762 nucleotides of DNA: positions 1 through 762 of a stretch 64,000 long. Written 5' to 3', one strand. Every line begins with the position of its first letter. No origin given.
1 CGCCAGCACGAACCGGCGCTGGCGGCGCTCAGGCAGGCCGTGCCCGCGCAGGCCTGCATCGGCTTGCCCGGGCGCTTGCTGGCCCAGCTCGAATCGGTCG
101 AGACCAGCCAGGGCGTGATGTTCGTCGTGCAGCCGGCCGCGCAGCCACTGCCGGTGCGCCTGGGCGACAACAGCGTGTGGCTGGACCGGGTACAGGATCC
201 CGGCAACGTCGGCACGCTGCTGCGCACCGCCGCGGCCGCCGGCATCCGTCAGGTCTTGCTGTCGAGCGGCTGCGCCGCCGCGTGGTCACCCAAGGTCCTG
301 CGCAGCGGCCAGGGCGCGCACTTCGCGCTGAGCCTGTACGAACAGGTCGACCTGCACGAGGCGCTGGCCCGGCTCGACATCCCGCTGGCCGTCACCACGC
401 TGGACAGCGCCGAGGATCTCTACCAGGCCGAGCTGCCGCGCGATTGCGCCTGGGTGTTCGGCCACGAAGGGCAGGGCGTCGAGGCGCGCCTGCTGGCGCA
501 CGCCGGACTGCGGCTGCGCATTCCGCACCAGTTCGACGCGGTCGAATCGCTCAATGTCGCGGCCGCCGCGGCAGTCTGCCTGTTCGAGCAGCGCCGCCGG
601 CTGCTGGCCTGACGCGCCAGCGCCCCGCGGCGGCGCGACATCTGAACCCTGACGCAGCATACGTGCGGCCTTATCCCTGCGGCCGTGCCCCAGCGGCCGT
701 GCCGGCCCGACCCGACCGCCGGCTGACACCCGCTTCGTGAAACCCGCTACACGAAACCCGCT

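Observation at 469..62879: Complete strand switch of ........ (KOPS-like) octamers around 33.5 kb: the window spans the replication terminus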

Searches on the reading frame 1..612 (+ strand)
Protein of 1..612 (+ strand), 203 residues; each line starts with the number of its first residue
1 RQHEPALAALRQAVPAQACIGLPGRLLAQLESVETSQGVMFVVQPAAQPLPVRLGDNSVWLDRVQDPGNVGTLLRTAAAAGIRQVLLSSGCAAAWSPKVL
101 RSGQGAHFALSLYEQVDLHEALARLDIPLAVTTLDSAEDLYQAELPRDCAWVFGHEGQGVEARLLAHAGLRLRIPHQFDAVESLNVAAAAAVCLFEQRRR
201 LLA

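Call 31: search_protein_families(library=pfam, proteins=[window:1-612:+])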
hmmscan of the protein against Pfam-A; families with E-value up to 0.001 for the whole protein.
window:1-612:+ (203 aa): 1 family
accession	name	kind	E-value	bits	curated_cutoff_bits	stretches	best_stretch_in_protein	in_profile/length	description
PF00588.24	SpoU_methylase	-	9.7e-33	113.7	29.7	1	58-195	3-142/142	SpoU rRNA Methylase family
